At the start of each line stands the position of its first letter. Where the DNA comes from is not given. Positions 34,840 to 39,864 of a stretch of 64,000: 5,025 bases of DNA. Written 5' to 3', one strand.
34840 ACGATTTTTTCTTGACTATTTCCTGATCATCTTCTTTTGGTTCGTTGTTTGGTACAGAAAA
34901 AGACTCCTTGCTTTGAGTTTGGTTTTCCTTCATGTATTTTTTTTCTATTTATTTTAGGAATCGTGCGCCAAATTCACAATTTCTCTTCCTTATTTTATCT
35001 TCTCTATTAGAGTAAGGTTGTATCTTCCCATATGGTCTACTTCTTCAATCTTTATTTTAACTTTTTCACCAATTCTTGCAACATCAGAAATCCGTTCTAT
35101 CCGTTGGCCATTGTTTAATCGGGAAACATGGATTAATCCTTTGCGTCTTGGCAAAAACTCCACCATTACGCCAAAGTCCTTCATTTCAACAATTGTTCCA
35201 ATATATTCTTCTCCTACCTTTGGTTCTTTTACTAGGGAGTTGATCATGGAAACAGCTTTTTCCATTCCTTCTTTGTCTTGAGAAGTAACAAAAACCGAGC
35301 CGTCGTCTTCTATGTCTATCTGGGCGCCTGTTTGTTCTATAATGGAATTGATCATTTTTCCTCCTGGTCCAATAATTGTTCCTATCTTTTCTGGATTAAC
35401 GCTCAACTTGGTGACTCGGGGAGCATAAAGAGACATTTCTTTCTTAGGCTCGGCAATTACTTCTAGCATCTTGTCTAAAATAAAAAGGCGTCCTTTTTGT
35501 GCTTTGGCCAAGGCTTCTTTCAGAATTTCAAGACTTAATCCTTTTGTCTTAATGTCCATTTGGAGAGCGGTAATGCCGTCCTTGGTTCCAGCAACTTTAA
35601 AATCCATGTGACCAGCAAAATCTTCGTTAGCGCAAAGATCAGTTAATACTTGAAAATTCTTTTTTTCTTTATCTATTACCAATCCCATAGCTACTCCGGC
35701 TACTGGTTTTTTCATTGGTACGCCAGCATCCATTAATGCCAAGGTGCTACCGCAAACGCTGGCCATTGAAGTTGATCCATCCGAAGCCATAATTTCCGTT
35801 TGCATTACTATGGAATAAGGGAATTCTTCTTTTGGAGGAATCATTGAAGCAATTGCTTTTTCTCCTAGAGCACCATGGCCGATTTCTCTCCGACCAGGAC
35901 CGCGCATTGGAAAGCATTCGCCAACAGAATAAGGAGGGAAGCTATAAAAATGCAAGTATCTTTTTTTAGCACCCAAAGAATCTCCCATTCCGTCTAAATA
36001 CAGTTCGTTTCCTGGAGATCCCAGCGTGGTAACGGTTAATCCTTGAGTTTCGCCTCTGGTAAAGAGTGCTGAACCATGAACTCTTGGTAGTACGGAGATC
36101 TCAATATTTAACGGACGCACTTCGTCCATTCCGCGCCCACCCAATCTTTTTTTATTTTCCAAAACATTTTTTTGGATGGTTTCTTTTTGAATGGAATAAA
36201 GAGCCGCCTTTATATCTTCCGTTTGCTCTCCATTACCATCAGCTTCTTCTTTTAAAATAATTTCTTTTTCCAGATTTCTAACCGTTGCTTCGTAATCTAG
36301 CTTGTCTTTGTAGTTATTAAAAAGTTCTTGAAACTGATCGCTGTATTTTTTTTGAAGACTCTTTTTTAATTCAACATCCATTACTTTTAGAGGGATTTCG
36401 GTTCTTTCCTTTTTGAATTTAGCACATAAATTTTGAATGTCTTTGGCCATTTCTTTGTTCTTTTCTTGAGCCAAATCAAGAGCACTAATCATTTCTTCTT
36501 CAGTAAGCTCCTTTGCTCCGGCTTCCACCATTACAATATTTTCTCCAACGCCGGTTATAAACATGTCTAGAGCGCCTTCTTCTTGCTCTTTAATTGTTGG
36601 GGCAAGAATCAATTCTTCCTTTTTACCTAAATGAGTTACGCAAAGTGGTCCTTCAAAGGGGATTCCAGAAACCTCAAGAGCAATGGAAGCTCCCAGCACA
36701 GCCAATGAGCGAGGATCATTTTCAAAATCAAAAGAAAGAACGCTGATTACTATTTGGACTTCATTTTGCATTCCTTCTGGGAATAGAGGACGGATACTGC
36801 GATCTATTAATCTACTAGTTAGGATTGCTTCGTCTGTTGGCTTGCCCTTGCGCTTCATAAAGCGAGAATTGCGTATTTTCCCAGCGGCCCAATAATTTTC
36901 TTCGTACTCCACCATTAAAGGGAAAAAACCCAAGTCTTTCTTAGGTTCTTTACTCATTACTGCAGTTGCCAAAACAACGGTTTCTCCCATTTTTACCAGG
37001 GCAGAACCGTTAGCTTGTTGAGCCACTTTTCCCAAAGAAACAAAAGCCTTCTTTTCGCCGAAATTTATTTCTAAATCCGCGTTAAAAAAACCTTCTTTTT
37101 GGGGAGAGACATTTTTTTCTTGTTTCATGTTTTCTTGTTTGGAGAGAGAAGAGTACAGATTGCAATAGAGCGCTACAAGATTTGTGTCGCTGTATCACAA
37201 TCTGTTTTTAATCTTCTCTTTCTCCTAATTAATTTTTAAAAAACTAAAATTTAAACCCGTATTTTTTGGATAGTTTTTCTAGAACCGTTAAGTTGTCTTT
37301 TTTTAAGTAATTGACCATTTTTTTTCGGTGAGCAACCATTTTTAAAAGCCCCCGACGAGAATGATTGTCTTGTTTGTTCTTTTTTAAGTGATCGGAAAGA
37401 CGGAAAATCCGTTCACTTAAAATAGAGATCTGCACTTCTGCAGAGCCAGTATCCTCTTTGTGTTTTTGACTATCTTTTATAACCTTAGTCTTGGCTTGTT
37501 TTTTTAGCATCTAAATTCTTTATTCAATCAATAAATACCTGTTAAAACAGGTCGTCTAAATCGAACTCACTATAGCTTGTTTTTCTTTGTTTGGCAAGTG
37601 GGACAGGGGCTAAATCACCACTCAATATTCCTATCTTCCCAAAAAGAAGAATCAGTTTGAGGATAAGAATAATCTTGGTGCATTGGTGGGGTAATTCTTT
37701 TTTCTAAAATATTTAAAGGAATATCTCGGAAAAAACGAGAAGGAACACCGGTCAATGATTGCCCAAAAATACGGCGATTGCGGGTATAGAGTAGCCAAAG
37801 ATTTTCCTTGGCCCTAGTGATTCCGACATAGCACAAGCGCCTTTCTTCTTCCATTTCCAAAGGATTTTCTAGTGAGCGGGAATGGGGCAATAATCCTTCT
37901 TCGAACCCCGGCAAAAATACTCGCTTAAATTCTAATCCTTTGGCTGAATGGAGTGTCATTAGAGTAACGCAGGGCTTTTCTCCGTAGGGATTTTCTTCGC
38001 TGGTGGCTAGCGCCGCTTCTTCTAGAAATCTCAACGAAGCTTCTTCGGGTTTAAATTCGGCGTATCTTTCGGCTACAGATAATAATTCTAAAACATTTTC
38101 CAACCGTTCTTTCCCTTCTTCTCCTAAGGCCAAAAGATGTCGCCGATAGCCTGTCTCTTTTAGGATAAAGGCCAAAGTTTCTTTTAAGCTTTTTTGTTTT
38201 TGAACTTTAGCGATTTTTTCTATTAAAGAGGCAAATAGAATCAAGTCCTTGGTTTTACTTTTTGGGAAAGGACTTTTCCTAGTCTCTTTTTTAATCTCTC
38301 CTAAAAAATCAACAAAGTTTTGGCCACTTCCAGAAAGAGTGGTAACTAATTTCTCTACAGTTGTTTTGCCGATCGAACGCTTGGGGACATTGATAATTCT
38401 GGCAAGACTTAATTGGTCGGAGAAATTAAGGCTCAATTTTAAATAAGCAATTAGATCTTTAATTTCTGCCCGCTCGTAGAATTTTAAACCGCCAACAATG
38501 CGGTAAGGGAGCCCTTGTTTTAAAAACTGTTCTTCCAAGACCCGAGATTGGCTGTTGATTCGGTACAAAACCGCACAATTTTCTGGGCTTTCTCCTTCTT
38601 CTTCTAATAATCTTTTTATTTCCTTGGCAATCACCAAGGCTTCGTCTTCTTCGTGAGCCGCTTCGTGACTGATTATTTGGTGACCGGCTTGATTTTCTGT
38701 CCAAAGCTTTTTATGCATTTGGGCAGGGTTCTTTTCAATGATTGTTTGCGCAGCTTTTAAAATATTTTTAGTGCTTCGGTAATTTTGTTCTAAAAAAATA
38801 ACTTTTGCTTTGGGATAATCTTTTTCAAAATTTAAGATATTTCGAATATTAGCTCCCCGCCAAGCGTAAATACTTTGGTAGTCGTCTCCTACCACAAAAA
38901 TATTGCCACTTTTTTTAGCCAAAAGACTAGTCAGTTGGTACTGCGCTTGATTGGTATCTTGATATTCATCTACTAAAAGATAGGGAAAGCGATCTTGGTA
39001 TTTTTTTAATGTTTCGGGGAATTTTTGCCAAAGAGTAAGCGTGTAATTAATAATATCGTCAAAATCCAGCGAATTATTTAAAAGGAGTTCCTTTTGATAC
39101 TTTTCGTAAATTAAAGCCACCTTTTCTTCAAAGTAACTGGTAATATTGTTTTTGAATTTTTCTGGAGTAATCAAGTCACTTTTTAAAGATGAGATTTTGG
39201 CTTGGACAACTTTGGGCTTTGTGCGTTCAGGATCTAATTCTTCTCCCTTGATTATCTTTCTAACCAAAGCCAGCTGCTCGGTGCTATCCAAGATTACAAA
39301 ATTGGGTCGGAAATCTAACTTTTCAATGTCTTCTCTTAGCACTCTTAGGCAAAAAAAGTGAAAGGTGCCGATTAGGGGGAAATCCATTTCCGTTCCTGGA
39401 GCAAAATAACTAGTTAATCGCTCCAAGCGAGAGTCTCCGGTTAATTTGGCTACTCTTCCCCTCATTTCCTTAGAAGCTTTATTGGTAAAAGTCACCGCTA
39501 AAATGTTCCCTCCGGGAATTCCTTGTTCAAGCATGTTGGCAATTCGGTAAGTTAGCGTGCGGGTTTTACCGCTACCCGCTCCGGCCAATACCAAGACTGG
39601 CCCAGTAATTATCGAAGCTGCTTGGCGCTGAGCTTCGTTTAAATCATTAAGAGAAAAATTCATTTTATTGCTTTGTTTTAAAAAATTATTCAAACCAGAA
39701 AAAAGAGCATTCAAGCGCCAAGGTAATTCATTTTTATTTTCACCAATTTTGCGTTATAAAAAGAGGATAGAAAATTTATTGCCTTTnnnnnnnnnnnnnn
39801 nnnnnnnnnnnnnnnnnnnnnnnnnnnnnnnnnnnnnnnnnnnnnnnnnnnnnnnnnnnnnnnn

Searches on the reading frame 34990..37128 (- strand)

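Call 67: search_protein_families(library=pfam, proteins=[window:34990-37128:-], max_evalue=0.00001)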
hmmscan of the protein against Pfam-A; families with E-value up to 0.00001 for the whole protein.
window:34990-37128:- (712 aa): 5 families
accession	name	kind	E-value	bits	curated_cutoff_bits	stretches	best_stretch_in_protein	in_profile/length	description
PF01138.27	RNase_PH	-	2.6e-51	173.9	25.5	2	28-157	5-130/130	3' exoribonuclease family, domain 1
PF03725.20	RNase_PH_C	-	8.2e-16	58.2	20.8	2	171-222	13-66/67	3' exoribonuclease family, domain 2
PF00013.35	KH_1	-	4.9e-13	49.1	21.5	1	573-630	2-65/66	KH domain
PF00575.29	S1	-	2.5e-09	37.8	22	1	635-700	1-65/74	S1 RNA binding domain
PF22675.2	KH-I_KHDC4-BBP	-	7.4e-07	29.4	30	0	582-623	8-65/76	KHDC4/BBP-like, KH-domain type I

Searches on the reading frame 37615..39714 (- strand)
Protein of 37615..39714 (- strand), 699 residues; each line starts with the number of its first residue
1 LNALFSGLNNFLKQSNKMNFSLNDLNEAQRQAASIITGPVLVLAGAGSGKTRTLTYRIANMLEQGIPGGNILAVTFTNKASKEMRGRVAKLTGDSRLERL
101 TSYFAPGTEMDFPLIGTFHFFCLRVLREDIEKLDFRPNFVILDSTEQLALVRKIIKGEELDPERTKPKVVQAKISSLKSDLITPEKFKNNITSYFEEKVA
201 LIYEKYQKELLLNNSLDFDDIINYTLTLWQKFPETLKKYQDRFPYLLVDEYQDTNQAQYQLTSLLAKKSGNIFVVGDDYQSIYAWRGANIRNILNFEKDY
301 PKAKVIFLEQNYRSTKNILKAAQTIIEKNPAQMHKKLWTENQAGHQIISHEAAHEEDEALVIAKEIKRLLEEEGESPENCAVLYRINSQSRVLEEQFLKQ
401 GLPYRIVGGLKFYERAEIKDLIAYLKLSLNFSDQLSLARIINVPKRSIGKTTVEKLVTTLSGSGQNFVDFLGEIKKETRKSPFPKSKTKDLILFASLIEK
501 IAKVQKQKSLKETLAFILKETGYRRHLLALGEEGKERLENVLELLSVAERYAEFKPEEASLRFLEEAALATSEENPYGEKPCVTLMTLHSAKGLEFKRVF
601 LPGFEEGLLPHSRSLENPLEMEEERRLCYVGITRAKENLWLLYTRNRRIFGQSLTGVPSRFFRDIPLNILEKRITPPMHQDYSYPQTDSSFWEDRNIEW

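Call 67: search_protein_families(library=pfam, proteins=[window:37615-39714:-], max_evalue=0.00001)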
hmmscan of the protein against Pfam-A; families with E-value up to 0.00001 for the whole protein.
window:37615-39714:- (699 aa): 6 families
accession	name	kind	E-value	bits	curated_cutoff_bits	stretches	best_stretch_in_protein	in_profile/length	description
PF00580.27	UvrD-helicase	-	7.2e-88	295.2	23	1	25-301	1-271/271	UvrD/REP helicase N-terminal domain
PF13361.12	UvrD_C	-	1.4e-80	271.8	25.6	1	306-645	1-349/350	UvrD-like helicase C-terminal domain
PF13245.12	AAA_19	-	1.6e-19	70.9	25.1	1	31-284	3-132/134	AAA domain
PF13538.12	UvrD_C_2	-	6.7e-09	35.9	27.4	1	584-642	3-52/52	UvrD-like helicase C-terminal domain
PF13604.12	AAA_30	-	1.7e-07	31.6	27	0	25-87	2-65/191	AAA domain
PF01443.25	Viral_helicase1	-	4.5e-07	30.4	21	0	224-288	42-104/228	Viral superfamily 1 RNA helicase core domain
